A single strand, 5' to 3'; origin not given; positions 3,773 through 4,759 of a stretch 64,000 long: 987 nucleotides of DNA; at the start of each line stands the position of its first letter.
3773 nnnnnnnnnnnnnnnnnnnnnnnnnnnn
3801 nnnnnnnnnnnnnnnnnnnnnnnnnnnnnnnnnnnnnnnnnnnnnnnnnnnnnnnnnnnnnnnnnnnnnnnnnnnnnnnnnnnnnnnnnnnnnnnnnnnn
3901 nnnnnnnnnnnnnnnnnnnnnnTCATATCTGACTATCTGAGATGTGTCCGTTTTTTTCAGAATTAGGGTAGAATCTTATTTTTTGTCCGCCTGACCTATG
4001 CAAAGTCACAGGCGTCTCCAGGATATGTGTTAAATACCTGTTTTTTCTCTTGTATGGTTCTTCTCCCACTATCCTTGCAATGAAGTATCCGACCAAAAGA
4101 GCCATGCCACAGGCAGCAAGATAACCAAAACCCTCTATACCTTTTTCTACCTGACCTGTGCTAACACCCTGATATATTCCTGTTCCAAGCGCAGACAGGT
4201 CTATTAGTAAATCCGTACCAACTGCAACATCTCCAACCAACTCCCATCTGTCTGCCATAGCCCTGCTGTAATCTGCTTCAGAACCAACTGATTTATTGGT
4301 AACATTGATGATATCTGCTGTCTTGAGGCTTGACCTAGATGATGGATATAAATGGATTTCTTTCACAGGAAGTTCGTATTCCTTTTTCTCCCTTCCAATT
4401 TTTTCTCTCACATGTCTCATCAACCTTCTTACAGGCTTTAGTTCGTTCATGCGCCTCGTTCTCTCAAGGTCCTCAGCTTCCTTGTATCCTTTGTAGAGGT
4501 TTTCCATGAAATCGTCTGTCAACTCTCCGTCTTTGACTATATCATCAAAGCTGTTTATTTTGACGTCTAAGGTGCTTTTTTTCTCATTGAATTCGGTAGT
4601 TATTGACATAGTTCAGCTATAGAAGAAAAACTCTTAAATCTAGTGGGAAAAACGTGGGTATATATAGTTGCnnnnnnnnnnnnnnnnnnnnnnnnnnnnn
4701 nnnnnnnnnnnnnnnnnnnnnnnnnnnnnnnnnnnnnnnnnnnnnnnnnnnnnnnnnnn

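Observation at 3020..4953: wHTH / glycine-zipper membrane protein / wHTH locus with a perfect palindrome operator candidate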

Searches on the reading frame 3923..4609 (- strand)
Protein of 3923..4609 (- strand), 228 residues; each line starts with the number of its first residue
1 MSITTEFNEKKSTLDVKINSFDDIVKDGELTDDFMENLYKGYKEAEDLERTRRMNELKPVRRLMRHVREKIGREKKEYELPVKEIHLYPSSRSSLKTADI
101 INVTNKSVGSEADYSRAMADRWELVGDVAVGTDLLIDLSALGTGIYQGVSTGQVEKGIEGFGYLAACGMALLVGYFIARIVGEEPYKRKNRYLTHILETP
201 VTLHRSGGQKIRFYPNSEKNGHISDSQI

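Call 3: search_protein_families(library=pfam, proteins=[window:3923-4609:-], max_evalue=1)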
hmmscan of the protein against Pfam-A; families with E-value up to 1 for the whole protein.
window:3923-4609:- (228 aa): 1 family
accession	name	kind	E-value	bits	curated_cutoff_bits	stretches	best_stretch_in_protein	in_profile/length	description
PF02284.21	COX5A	-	0.17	12.4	24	1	48-86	49-87/103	Cytochrome c oxidase subunit Va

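Call 4: search_protein_families(library=ncbifam, proteins=[window:3923-4609:-], max_evalue=1)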
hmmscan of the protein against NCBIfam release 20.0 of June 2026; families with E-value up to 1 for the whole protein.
window:3923-4609:- (228 aa): 1 family
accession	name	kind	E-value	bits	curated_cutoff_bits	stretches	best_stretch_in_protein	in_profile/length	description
NF009995.0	PRK13464.1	equivalog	0.046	14.4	168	1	124-176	11-60/101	F0F1 ATP synthase subunit B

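Call 9: find_homologous_proteins(query=window:3923-4609:-, max_evalue=0.001)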
Query window:3923-4609:- (228 aa): 18 proteins with E <= 0.001 among 430 candidates.
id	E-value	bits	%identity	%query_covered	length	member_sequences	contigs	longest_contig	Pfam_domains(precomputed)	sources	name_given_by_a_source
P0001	2.9e-146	503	100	100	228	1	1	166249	-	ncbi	ncbi:MAG: hypothetical protein V1900_00255 [Candidatus Aenigmatarchaeota archaeon]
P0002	5.3e-76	273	57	95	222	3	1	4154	-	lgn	-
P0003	1.6e-75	271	56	94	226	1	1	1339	-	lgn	-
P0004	6.3e-73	263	58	94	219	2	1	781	-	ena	-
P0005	7.7e-72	259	58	95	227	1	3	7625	-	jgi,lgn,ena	jgi:hypothetical protein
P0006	2.6e-69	251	54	95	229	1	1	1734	-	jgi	-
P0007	3.3e-69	251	55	93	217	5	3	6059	-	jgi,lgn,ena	-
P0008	5.5e-69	250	56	94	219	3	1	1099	-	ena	-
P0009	5.5e-69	250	55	95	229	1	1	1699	-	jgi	jgi:hypothetical protein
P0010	3.3e-68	248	56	95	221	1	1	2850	-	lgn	-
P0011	5.1e-68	247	77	66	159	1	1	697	-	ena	-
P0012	3.4e-67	244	54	95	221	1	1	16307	-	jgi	jgi:hypothetical protein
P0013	5.1e-67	244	56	94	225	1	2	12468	-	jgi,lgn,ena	jgi:hypothetical protein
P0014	4.9e-66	240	54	93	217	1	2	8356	-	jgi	-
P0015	1.8e-65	239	52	95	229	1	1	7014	-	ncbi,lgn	-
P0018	2.7e-63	232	53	94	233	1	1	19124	-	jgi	jgi:hypothetical protein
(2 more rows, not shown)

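Call 11: find_encoding_contigs(protein=P0018, flank=6000, max_places=3)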
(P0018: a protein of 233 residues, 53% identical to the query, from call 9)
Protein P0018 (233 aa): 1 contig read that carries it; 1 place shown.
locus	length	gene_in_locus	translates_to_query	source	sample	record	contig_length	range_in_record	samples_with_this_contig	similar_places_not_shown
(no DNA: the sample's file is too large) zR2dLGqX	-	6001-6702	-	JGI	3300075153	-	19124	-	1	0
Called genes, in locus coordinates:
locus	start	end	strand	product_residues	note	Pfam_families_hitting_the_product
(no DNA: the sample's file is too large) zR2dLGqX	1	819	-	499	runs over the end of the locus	PF00890:FAD_binding_2 (faint), PF01266:DAO (faint), PF01593:Amino_oxidase, PF03486:HI0933_like (faint), PF07992:Pyr_redox_2 (faint), PF13450:NAD_binding_8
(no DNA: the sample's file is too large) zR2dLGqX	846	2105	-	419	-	PF04055:Radical_SAM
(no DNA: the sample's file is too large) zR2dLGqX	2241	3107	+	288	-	PF02749:QRPTase_N, PF01729:QRPTase_C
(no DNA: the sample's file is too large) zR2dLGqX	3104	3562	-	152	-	PF02580:Tyr_Deacylase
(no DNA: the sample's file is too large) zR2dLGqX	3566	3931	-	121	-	PF09723:Zn_ribbon_8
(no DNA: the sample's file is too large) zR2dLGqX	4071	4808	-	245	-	PF00106:adh_short, PF01370:Epimerase (faint), PF08659:KR, PF13561:adh_short_C2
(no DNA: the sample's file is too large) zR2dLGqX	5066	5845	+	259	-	PF00106:adh_short, PF08659:KR, PF13561:adh_short_C2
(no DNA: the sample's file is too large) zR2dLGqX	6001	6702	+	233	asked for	-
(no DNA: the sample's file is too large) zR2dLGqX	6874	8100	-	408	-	PF00108:Thiolase_N, PF00109:ketoacyl-synt (faint), PF02803:Thiolase_C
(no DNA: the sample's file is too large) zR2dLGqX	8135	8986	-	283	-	PF02737:3HCDH_N, PF00725:3HCDH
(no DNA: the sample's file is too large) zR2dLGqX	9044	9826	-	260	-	PF00378:ECH_1, PF16113:ECH_2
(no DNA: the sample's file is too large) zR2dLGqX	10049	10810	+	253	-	PF00106:adh_short, PF08659:KR, PF13561:adh_short_C2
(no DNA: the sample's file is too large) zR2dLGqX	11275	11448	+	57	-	-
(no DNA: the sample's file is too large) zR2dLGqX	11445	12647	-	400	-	PF00155:Aminotran_1_2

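Call 12: find_encoding_contigs(protein=P0012, flank=6000, max_places=3)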
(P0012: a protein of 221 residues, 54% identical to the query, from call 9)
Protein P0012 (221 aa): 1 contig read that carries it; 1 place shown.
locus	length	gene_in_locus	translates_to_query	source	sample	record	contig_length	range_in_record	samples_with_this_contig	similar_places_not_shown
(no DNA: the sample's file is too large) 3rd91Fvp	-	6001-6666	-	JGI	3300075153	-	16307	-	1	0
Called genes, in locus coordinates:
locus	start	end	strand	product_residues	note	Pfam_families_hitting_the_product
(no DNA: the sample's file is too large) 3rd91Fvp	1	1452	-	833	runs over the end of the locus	PF00690:Cation_ATPase_N, PF00122:E1-E2_ATPase, PF00702:Hydrolase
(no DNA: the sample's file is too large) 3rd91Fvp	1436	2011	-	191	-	PF25767:ARM_TBCD_2nd (faint), PF02985:HEAT (faint), PF13646:HEAT_2, PF03130:HEAT_PBS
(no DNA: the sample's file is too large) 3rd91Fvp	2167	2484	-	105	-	-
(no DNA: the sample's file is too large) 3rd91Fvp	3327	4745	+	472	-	PF02386:TrkH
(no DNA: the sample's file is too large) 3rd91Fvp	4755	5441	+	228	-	PF02254:TrkA_N, PF03807:F420_oxidored (faint), PF02080:TrkA_C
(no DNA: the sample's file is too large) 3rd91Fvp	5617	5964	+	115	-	PF00582:Usp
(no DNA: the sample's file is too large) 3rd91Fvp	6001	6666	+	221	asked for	-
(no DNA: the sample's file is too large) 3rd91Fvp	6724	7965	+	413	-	PF00999:Na_H_Exchanger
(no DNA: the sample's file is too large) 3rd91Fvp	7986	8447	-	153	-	PF01957:NfeD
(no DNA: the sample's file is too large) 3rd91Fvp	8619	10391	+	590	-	PF00654:Voltage_CLC, PF00571:CBS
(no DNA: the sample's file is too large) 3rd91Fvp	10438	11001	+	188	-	?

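Call 16: find_related_loci(query=A1, collection=genome_contigs, flank=6000)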
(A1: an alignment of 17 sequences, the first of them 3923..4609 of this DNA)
Query A1 (228 aa) in genome_contigs; peptide patterns used: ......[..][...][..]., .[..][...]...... (x = any residue, [..] = any of these).
346 stretches matched a pattern, but none encodes a relative of the query by tblastn (E <= 1e-3).

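Call 17: find_related_loci(query=A1, collection=metagenome_contigs, flank=6000)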
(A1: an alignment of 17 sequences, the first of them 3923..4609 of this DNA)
Query A1 (228 aa) in metagenome_contigs; peptide patterns used: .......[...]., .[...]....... (x = any residue, [..] = any of these).
246 stretches matched a pattern; 11 encode a relative of the query (tblastn E <= 1e-3); 11 distinct loci.
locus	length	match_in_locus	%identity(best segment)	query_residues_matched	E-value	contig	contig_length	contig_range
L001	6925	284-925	58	3-219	2e-78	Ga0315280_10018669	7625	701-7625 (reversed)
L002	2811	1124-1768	55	4-220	8e-78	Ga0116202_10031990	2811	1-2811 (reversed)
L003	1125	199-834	56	4-217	3e-81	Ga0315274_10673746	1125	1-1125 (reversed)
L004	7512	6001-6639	56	3-217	2e-74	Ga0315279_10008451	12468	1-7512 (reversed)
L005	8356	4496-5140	54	4-220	8e-73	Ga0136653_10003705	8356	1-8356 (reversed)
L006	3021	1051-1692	49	3-218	1e-72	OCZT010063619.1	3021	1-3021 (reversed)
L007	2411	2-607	50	15-218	4e-68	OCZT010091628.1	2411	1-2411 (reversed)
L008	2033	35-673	43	3-217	3e-62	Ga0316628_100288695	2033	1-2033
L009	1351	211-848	64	3-217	5e-67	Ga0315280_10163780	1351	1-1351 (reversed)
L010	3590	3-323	60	116-220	2e-38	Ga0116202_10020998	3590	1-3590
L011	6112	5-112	72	175-210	1e-12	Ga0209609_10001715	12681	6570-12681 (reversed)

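Call 27: predict_structure(alignment_id=A1)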
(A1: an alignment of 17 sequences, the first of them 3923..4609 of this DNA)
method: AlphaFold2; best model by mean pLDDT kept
length: 228 residues; sequences in the alignment: 17
mean_pLDDT: 58.9   pTM: 0.46
mean pLDDT of the five models: 58.9, 53.2, 47.2, 46.7, 45.3
residues with pLDDT >= 90: 0; 70-90: 53; 50-70: 112; < 50: 63
segments of 3 or more residues with pLDDT < 50: 71-77, 107-134, 179-190, 216-228
pLDDT, mean of each block of 10 residues (from residue 1): 77 78 62 74 76 71 59 49 74 55 51 44 41 50 57 58 63 58 44 62 62 50 35
secondary structure, 60 per line:
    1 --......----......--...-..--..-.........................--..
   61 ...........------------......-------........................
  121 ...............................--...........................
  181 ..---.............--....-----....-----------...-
elements in order: E3-8 E13-18 H32-56 H59-71 E84-89 H97-151 H154-182 H186-198 E201-204 E210-213

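Call 29: search_protein_representatives(alignment_id=A1)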
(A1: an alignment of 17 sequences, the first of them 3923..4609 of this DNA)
Query: 17 sequences, 222 profile positions. Proteins with E-value up to 0.001 (for the whole library): 10; up to 1e-10: 9; up to 1e-30: 6. The best 10 are listed.
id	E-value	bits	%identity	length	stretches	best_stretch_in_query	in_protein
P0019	2.2e-87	308.4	-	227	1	1-217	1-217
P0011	4.1e-64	232.3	-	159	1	69-207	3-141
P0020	7.0e-54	198.8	-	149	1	90-220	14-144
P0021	9.1e-50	185.3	-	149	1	105-219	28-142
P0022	2.1e-39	151.5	-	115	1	1-108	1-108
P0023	3.7e-34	134.3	-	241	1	1-208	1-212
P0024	1.7e-28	115.8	-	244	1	8-208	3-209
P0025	4.2e-27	111.2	-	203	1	27-203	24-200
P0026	5.2e-16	75.0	-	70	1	3-65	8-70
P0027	3.0e-05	39.8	-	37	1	1-32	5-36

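Call 34: search_solved_structures(query=A2, max_evalue=10)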
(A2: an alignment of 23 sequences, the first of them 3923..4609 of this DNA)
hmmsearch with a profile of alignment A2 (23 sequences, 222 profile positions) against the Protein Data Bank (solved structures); distinct sequences matched with E-value up to 10: 4.
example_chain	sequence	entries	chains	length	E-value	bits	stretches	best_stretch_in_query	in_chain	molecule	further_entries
4jr8_A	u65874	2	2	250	0.02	17.6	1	155-200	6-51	Cruxrhodopsin-3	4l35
8y9z_B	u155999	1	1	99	0.023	17.4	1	162-200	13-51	Bacteriorhodopsin-I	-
4pxk_A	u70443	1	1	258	0.18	14.5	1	162-200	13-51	Bacteriorhodopsin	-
1f02_T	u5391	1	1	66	1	12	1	16-54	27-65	TRANSLOCATED INTIMIN RECEPTOR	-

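Call 35: search_protein_families(library=padloc, proteins=[window:3923-4609:-], max_evalue=1)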
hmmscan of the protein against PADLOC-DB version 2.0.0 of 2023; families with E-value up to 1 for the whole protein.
window:3923-4609:- (228 aa): 0 families

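Call 36: search_protein_families(library=phrogs, proteins=[window:3923-4609:-], max_evalue=1)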
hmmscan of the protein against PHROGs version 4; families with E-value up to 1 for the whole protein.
window:3923-4609:- (228 aa): 1 family
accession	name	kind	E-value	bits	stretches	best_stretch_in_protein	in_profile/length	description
phrog_2375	-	unknown function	0.28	12.4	1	104-128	14-38/75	-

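Call 49: find_encoding_contigs(protein=P0011, flank=5000, max_places=2)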
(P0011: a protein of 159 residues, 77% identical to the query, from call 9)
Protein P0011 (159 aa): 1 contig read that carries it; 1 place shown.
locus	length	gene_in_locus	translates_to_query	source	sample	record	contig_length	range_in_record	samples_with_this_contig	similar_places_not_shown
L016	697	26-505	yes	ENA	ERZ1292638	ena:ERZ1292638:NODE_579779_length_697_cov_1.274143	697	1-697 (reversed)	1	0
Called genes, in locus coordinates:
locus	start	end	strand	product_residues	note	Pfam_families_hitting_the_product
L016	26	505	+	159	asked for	-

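Call 50: predict_structure(alignment_id=A2)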
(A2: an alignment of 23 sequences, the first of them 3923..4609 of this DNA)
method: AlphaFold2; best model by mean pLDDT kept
length: 228 residues; sequences in the alignment: 23
mean_pLDDT: 84.8   pTM: 0.74
mean pLDDT of the five models: 84.8, 80.1, 79.6, 79.6, 75.2
residues with pLDDT >= 90: 72; 70-90: 135; 50-70: 14; < 50: 7
segments of 3 or more residues with pLDDT < 50: 219-222
pLDDT, mean of each block of 10 residues (from residue 1): 89 94 87 93 93 86 78 68 94 82 89 90 85 84 85 84 83 84 88 93 87 74 48
secondary structure, 60 per line:
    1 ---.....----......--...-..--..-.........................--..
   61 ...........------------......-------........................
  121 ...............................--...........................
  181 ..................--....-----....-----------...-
elements in order: E4-8 E13-18 H32-56 H59-71 E84-89 H97-151 H154-198 E201-204 E210-213

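Call 74: list_cluster_members(proteins=[P0015, P0005, P0013, P0007, P0019, P0023, P0024, P0025, P0018, P0012])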
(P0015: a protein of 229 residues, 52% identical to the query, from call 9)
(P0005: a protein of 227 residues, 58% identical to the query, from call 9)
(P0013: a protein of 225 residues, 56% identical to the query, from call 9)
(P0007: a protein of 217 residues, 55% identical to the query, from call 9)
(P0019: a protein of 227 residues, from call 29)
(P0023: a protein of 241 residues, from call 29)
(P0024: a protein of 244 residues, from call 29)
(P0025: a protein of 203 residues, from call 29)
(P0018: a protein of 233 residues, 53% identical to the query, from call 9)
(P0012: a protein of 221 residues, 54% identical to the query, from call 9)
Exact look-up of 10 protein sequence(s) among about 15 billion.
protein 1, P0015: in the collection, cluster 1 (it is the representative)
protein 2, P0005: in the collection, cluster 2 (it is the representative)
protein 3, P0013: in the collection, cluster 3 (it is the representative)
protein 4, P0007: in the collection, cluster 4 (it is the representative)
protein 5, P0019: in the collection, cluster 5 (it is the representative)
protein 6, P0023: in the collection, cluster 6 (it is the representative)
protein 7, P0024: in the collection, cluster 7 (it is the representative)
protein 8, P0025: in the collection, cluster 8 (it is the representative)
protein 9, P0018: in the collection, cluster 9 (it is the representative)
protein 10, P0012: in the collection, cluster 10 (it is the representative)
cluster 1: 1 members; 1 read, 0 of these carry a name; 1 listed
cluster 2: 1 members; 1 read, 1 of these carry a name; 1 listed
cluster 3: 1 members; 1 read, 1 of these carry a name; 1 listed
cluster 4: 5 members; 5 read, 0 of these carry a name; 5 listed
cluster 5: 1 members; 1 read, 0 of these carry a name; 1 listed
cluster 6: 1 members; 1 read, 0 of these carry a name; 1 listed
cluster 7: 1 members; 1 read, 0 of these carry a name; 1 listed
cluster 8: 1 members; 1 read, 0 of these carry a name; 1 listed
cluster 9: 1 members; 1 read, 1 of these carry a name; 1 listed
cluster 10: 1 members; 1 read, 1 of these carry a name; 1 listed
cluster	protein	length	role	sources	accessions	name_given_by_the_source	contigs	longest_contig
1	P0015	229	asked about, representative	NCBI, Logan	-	-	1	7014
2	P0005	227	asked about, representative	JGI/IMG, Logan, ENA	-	hypothetical protein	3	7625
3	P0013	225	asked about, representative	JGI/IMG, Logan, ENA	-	hypothetical protein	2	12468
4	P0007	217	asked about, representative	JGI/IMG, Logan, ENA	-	-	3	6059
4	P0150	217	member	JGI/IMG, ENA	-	-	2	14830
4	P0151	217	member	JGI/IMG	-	-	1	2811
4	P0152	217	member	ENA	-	-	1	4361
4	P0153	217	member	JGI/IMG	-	-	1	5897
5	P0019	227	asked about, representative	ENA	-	-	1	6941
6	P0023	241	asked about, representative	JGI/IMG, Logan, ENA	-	-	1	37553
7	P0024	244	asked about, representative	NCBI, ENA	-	-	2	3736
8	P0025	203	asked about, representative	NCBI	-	-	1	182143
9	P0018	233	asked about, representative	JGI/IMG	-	hypothetical protein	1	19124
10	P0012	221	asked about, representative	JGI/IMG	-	hypothetical protein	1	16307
